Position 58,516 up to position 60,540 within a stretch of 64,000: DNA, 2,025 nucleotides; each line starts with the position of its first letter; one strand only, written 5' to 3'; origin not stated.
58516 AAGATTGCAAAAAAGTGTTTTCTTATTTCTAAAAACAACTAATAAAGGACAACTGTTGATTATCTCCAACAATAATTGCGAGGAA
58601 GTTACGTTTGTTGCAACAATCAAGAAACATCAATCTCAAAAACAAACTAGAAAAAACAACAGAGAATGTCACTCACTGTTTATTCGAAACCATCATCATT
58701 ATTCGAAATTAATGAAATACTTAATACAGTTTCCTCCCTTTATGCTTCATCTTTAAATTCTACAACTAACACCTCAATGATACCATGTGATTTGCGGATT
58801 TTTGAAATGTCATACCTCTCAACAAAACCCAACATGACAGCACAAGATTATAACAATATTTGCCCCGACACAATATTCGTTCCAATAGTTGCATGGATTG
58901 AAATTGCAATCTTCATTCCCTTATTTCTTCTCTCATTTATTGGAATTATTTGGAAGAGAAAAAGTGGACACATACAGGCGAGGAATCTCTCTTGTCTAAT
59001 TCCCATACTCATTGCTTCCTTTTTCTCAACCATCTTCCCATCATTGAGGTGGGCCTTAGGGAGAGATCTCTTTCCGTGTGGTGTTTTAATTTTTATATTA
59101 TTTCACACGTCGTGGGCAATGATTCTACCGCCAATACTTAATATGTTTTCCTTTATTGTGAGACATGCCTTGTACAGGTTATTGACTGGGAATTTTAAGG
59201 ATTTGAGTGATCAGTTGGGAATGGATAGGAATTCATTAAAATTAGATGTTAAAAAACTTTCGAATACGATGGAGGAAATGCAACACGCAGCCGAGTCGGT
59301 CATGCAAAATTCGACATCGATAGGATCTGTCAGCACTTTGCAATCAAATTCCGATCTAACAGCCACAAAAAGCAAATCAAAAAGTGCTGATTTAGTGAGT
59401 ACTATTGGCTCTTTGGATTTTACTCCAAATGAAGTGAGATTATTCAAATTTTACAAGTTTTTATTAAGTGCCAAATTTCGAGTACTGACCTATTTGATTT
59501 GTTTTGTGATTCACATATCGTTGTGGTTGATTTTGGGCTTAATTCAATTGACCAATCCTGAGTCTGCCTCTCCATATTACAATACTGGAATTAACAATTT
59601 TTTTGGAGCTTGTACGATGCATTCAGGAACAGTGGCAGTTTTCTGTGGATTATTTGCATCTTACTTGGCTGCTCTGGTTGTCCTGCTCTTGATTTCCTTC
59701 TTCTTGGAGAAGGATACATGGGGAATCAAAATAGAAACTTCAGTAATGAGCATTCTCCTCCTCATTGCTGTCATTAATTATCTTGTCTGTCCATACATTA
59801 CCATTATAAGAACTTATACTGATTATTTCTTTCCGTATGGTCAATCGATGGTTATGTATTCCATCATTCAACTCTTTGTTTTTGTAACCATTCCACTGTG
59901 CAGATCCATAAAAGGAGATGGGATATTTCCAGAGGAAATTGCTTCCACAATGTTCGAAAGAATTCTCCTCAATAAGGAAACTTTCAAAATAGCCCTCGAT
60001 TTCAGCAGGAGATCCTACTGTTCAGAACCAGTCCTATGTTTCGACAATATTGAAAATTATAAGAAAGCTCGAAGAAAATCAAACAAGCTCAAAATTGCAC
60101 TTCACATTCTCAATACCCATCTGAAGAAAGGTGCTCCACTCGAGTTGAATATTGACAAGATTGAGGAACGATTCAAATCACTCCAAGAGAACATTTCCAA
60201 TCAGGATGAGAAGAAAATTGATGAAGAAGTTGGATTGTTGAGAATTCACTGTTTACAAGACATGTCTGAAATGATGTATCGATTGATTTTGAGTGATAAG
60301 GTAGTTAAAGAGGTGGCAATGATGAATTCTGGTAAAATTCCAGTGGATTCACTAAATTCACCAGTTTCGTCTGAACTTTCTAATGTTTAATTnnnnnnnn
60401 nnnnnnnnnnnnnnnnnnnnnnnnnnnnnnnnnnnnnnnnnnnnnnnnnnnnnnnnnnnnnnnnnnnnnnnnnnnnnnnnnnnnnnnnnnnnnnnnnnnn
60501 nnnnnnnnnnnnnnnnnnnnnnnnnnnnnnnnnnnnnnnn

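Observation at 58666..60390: Plant-type 7TM-RGS receptor-GAP architecture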

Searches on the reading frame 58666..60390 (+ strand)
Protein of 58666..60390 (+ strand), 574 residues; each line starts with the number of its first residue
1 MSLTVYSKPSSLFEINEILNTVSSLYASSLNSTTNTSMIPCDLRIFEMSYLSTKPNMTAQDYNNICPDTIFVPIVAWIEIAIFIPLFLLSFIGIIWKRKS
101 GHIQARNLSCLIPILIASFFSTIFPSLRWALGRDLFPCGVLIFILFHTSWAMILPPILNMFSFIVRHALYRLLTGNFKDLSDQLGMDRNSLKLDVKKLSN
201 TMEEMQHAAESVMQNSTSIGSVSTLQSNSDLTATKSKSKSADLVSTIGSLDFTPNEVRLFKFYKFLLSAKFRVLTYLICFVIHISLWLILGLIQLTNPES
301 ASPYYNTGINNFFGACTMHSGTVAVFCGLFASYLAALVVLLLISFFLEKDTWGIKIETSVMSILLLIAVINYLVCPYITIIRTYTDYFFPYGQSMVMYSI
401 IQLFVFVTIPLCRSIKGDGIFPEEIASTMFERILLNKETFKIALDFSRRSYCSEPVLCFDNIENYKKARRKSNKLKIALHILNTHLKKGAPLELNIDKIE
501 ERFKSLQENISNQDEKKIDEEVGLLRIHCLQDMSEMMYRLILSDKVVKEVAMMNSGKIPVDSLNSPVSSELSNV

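Call 3: search_protein_families(library=pfam, proteins=[window:58666-60390:+], max_evalue=1)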
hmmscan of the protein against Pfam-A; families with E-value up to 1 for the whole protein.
window:58666-60390:+ (574 aa): 2 families
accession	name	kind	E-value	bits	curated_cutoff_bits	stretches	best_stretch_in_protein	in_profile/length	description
PF00615.24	RGS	-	2e-05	25.4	23.9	1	430-518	2-88/117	Regulator of G protein signaling domain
PF21097.3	SR_plectin_7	-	0.026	15.4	27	1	187-235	48-96/116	Spectrin repeat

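Call 4: search_solved_structures(query=window:58666-60390:+, max_evalue=10, show_alignments=3)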
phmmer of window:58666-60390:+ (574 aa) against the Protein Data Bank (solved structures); distinct sequences matched with E-value up to 10: 21.
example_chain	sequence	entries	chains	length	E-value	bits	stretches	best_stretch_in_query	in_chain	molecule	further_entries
4ekc_B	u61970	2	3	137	0.16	14.1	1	425-499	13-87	Regulator of G-protein signaling 2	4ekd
2af0_A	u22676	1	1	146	0.19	13.8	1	424-499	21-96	Regulator of G-protein signaling 2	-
3c7l_A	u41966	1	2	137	0.36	12.9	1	429-499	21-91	Regulator of G-protein signaling 16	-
3c7k_B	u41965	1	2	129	0.44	12.6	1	430-499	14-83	Regulator of G-protein signaling 16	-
2v8q_A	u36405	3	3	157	0.69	11.9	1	171-257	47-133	5'-AMP-ACTIVATED PROTEIN KINASE CATALYTIC SUBUNIT ALPHA-1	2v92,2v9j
2y8l_A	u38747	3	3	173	0.89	11.6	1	171-257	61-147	5'-AMP-ACTIVATED PROTEIN KINASE CATALYTIC SUBUNIT ALPHA-1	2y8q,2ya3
5iso_A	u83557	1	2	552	1.1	11.2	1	170-248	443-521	5'-AMP-activated protein kinase catalytic subunit alpha-2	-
8bik_A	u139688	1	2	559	1.1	11.2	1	170-248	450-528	5'-AMP-activated protein kinase catalytic subunit alpha-2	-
4zhx_A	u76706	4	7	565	1.2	11.2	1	170-248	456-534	5'-AMP-activated protein kinase catalytic subunit alpha-2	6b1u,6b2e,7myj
5ezv_A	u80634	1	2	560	1.2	11.2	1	170-248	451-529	5'-AMP-activated protein kinase catalytic subunit alpha-2/alpha-1 RIM SWAP chimera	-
4cfe_A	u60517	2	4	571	1.2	11.2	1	170-248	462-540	5'-AMP-ACTIVATED PROTEIN KINASE CATALYTIC SUBUNIT ALPHA-2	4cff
9s1l_A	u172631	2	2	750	4.4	9.3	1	276-361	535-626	Photosystem I P700 chlorophyll a apoprotein A1 (PsaA)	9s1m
7dr0_A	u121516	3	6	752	6.4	8.7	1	275-355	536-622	Photosystem I P700 chlorophyll a apoprotein A1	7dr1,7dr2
9gbi_A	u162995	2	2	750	6.4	8.7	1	275-361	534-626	Photosystem I P700 chlorophyll a apoprotein A1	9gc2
6ly5_a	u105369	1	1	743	6.9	8.6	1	275-355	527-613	PsaA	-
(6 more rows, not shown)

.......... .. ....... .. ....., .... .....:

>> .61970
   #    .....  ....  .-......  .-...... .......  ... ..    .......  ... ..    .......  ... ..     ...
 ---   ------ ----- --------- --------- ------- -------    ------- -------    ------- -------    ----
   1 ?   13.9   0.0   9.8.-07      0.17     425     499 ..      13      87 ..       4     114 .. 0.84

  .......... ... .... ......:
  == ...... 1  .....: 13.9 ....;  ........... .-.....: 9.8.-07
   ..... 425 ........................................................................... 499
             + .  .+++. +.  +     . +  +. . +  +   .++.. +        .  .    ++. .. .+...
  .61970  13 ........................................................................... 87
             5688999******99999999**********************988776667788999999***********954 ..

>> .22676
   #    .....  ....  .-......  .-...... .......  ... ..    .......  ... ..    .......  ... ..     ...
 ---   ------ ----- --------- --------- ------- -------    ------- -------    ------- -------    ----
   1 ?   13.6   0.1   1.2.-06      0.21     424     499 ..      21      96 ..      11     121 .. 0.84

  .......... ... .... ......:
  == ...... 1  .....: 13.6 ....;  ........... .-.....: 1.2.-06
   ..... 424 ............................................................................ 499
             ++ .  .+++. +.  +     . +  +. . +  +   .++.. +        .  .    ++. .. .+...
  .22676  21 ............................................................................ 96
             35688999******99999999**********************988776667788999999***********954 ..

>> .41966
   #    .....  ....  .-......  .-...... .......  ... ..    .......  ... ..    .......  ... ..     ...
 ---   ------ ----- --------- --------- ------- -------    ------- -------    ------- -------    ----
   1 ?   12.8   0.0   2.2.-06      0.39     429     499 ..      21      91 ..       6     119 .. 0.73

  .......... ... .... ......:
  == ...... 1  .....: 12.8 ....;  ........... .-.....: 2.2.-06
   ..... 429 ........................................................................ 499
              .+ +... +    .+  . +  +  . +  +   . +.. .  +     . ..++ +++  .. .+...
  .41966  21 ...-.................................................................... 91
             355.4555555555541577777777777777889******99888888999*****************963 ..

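Call 5: find_homologous_proteins(query=window:58666-60390:+, max_evalue=0.001)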
Query window:58666-60390:+ (574 aa): 3 proteins with E <= 0.001 among 8000 candidates.
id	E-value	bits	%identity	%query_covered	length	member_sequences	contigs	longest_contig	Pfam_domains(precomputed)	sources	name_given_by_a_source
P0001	1.6e-267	907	100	72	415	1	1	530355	PF00615.25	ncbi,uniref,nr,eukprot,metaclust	ncbi:predicted protein [Naegleria gruberi]|uniref:Predicted protein n=1 Tax=Naegleria gruberi TaxID=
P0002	1.7e-75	273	30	94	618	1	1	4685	PF00615.25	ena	-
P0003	2.0e-64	237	34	55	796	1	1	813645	PF00615.25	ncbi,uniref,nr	ncbi:hypothetical protein C9374_011232 [Naegleria lovaniensis]|uniref:RGS domain-containing protein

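Call 34: search_protein_families(library=pfam, alignment_id=A3, max_evalue=0.01)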
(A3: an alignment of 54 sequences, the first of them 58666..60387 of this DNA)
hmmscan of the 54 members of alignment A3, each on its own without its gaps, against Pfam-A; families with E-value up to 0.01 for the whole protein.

A. member 1, window:58666-60387:+ (574 aa): 1 family
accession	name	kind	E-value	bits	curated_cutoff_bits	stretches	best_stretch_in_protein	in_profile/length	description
PF00615.24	RGS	-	2e-05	25.4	23.9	1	430-518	2-88/117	Regulator of G protein signaling domain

B. families by the number of members that match (of 54 scanned): 7 families
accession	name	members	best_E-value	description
PF00615.24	RGS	53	1.4e-14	Regulator of G protein signaling domain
PF09128.16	RGS-like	6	0.00014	Regulator of G protein signalling-like domain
PF00003.28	7tm_3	2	2.2e-10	7 transmembrane sweet-taste receptor of 3 GCPR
PF13475.11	DUF4116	1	3.7e-97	Domain of unknown function (DUF4116)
PF25390.1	WD40_RLD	1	0.00014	RCC1-like domain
PF19351.4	DUF5929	1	0.0022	Domain of unknown function (DUF5929)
PF11397.14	GlcNAc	1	0.0038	Glycosyltransferase (GlcNAc)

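Call 41: predict_structure(alignment_id=A3)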
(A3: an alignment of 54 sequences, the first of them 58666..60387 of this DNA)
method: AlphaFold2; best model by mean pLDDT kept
length: 574 residues; sequences in the alignment: 54
mean_pLDDT: 80.4   pTM: 0.78
mean pLDDT of the five models: 80.4, 80.0, 80.0, 79.6, 79.0
residues with pLDDT >= 90: 318; 70-90: 103; 50-70: 61; < 50: 92
segments of 3 or more residues with pLDDT < 50: 1-12, 26-36, 191-249, 565-574
pLDDT, mean of each block of 10 residues (from residue 1): 40 52 52 53 89 84 86 98 98 94 88 95 97 93 93 94 91 70 59 43 44 40 40 41 41 84 92 95 95 84 64 87 90 96 89 86 96 93 94 96 96 84 77 94 90 92 96 96 87 86 97 97 95 90 92 66 49 38
secondary structure, 60 per line:
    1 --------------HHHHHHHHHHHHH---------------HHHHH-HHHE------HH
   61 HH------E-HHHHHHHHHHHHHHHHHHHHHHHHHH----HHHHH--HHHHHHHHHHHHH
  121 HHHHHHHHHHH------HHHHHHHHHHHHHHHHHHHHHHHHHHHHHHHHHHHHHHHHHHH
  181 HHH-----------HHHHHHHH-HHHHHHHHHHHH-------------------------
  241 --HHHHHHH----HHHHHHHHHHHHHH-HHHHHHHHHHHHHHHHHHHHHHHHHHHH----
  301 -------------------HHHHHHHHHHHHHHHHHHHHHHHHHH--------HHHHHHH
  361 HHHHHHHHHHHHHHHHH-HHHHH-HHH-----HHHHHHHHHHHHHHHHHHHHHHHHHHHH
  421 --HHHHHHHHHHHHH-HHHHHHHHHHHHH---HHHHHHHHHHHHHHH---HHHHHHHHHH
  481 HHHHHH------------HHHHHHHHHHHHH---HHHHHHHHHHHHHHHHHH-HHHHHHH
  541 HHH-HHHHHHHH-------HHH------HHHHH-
elements in order: H15-27 H43-47 H59-62 H71-96 H101-105 H108-131 H138-183 H195-202 H204-215 H243-249 H254-267 H269-296 H320-345 H354-377 H379-383 H393-420 H423-435 H437-449 H453-467 H471-486 H499-511 H515-532 H534-543 H545-552 H569-573

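Call 44: fold_search(model_id=the predicted structure, library=pdb)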
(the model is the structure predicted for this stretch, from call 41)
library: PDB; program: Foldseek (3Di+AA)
matches with E <= 10: 594; with E <= 0.001: 0
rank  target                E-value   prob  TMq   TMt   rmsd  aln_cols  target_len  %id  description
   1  6ffi                  1.1e-02  1.00  0.30  0.40  13.4       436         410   10  Crystal Structure of mGluR5 in complex with MMPEP at 2.2 A (released 2018-03-07)
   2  9hc3                  1.4e-02  1.00  0.31  0.41  12.8       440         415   10  Apo-state structure of the human metabotropic glutamate receptor 5 transmembrane domain freeze-trapped after light activ (released 2025-06-25)
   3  2bt2_C                2.1e-02  1.00  0.19  0.65   5.0       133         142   20  Structure of the regulator of G-protein signaling 16 (released 2005-06-03)
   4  7she_B                2.1e-02  1.00  0.29  0.31   9.4       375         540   13  Cryo-EM structure of human GPR158 (released 2021-12-01)
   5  2ihd                  2.8e-02  1.00  0.18  0.70   5.5       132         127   21  Crystal structure of Human Regulator of G-protein signaling 8, RGS8 (released 2006-11-21)
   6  7zl9                  2.8e-02  0.98  0.26  0.34  12.6       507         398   12  Crystal structure of human GPCR Niacin receptor (HCA2) (released 2023-04-12)
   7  5cgd                  3.0e-02  1.00  0.31  0.42  13.9       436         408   11  Structure of the human class C GPCR metabotropic glutamate receptor 5 transmembrane domain in complex with the negative  (released 2015-08-12)
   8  2bt2_A                3.1e-02  1.00  0.19  0.65   5.3       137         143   20  Structure of the regulator of G-protein signaling 16 (released 2005-06-03)
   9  2ode_D                3.3e-02  1.00  0.17  0.73   2.9       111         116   21  Crystal structure of the heterodimeric complex of human RGS8 and activated Gi alpha 3 (released 2007-02-06)
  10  6ffh                  3.4e-02  1.00  0.30  0.39  12.9       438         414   10  Crystal Structure of mGluR5 in complex with Fenobam at 2.65 A (released 2018-03-07)
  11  2af0                  3.6e-02  1.00  0.19  0.66  10.3       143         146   19  Structure of the Regulator of G-Protein Signaling Domain of RGS2 (released 2005-08-02)
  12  5do9_B                3.9e-02  1.00  0.18  0.64   5.1       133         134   20  Structure of regulator of G protein signaling 8 (RGS8) in complex with AlF4-activated Galpha-q (released 2016-01-20)
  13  3c7l_B                4.2e-02  1.00  0.18  0.71   3.1       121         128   21  Molecular architecture of Galphao and the structural basis for RGS16-mediated deactivation (released 2008-05-06)
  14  3c7l_A                4.4e-02  1.00  0.18  0.72   3.1       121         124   21  Molecular architecture of Galphao and the structural basis for RGS16-mediated deactivation (released 2008-05-06)
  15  4or2_B                4.6e-02  1.00  0.27  0.40  10.9       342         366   12  Human class C G protein-coupled metabotropic glutamate receptor 1 in complex with a negative allosteric modulator (released 2014-03-19)
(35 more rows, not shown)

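Call 46: search_solved_structures(query=A3, max_evalue=1, show_alignments=0)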
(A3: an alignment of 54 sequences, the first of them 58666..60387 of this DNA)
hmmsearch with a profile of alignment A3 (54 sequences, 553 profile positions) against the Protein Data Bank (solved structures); distinct sequences matched with E-value up to 1: 51.
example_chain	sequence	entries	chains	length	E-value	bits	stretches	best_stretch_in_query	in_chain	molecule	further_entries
2dlr_A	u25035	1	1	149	1.7e-14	56.4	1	405-529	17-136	Regulator of G-protein signaling 10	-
2ihb_B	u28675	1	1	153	6.7e-14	54.4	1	400-526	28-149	Regulator of G-protein signalling 10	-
2i59_A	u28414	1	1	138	2.2e-13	52.7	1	405-528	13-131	Regulator of G-protein signaling 10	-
3c7l_A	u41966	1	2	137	8.1e-10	41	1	407-485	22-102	Regulator of G-protein signaling 16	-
3c7k_B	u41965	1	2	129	8.5e-10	40.9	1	407-485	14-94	Regulator of G-protein signaling 16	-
2ebz_A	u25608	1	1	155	9.7e-10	40.7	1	406-531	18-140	Regulator of G-protein signaling 12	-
4ekc_B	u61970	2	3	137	1.3e-09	40.3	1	405-488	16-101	Regulator of G-protein signaling 2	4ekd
2af0_A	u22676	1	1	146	1.9e-09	39.8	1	402-487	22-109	Regulator of G-protein signaling 2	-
2jm5_A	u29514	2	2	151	2.1e-09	39.6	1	406-526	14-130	Regulator of G-protein signaling 18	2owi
2crp_A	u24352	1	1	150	2.8e-09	39.2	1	401-478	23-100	Regulator of G-protein signaling 5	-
2dlv_A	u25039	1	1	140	3e-09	39.1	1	406-522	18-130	Regulator of G-protein signaling 18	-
1ezt_A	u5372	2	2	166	1.1e-08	37.3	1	402-522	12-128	REGULATOR OF G-PROTEIN SIGNALING 4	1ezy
2bv1_A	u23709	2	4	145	1.5e-08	36.8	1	399-523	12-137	REGULATOR OF G-PROTEIN SIGNALLING 1 | Regulator of G-protein signaling 1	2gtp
2v4z_B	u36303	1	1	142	2.3e-08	36.2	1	404-509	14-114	REGULATOR OF G-PROTEIN SIGNALING 2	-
2oj4_A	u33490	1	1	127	4.5e-08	35.2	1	406-484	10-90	Regulator of G-protein signaling 3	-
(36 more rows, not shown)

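Call 53: search_protein_families(library=pfam, alignment_id=A3, max_evalue=5)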
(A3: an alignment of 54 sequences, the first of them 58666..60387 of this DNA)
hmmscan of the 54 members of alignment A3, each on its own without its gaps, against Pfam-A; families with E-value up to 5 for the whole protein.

A. member 1, window:58666-60387:+ (574 aa): 3 families
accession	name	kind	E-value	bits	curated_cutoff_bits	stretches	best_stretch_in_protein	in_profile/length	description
PF00615.24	RGS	-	2e-05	25.4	23.9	1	430-518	2-88/117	Regulator of G protein signaling domain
PF21097.3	SR_plectin_7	-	0.026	15.4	27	1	187-235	48-96/116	Spectrin repeat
PF10046.14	BLOC1_2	-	1.1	10.1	33.4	1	462-514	33-85/96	Biogenesis of lysosome-related organelles complex-1 subunit 2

B. families by the number of members that match (of 54 scanned): 57 families (the first 25 are shown)
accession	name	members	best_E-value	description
PF00615.24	RGS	54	1.4e-14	Regulator of G protein signaling domain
PF09128.16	RGS-like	13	0.00014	Regulator of G protein signalling-like domain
PF00003.28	7tm_3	5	2.2e-10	7 transmembrane sweet-taste receptor of 3 GCPR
PF03647.18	Tmemb_14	2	0.061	Transmembrane proteins 14C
PF19529.4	DUF6057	2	1.3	Family of unknown function (DUF6057)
PF13475.11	DUF4116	1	3.7e-97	Domain of unknown function (DUF4116)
PF25390.1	WD40_RLD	1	0.00014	RCC1-like domain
PF19351.4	DUF5929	1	0.0022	Domain of unknown function (DUF5929)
PF11397.14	GlcNAc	1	0.0038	Glycosyltransferase (GlcNAc)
PF13540.12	RCC1_2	1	0.01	Regulator of chromosome condensation (RCC1) repeat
PF21445.3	ADDB_N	1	0.02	ADDB, N-terminal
PF22712.1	SNaCT7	1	0.022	Short NACHT-associated C-Terminal domain, family 7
PF21097.3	SR_plectin_7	1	0.026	Spectrin repeat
PF25500.1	DUF7913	1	0.03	Domain of unknown function (DUF7913)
PF03161.18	LAGLIDADG_2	1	0.031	LAGLIDADG DNA endonuclease family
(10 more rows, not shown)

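Call 68: find_encoding_contigs(protein=P0001, flank=6000, max_places=3)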
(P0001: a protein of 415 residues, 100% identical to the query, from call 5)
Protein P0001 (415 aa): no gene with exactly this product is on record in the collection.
